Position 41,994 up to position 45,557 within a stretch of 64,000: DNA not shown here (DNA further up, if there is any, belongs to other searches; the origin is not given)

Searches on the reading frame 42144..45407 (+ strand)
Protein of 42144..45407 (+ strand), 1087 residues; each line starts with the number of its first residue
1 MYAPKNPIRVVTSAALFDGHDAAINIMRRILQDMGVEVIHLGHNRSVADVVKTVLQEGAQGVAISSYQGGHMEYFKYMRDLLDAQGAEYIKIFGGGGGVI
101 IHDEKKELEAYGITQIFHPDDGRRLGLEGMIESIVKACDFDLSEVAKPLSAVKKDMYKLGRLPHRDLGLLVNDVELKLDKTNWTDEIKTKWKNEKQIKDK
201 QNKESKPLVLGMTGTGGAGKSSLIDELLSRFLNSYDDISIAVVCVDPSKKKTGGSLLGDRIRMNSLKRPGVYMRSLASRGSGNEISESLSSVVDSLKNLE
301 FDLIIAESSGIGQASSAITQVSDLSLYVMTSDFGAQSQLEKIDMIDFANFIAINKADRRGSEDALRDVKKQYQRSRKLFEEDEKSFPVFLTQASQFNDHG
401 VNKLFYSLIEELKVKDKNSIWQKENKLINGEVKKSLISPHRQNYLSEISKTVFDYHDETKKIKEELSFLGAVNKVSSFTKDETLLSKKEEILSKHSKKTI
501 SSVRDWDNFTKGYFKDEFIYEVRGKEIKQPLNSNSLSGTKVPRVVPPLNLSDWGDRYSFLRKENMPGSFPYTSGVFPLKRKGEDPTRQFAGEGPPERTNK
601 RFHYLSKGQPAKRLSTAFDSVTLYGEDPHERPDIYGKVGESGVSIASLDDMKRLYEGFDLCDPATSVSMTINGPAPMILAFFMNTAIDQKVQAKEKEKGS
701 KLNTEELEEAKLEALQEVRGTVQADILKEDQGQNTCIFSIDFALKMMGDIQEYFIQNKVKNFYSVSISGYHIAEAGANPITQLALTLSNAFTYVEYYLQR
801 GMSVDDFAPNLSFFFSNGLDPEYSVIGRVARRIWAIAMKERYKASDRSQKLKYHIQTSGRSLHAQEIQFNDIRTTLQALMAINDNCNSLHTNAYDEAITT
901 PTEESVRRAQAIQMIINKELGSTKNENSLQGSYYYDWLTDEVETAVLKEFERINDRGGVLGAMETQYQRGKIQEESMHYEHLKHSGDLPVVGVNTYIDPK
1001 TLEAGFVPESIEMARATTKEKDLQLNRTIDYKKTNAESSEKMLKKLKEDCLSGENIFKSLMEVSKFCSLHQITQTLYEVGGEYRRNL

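Call 11: search_protein_families(library=pfam, proteins=[window:42144-45407:+], max_evalue=0.001)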
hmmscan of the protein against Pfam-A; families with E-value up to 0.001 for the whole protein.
window:42144-45407:+ (1087 aa): 4 families
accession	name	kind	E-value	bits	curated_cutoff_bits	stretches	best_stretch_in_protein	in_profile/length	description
PF01642.28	MM_CoA_mutase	-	4.1e-117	392.3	22.1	1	562-1080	24-511/512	Methylmalonyl-CoA mutase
PF03308.22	MeaB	-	9.7e-39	133.4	23.1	1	202-425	28-248/273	Methylmalonyl Co-A mutase-associated GTPase MeaB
PF02310.24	B12-binding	-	4.7e-14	52.7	32.1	1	9-106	2-101/121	B12 binding domain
PF02492.25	cobW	-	2.1e-10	40.9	20.7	1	209-376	2-173/180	CobW/HypB/UreG, nucleotide-binding domain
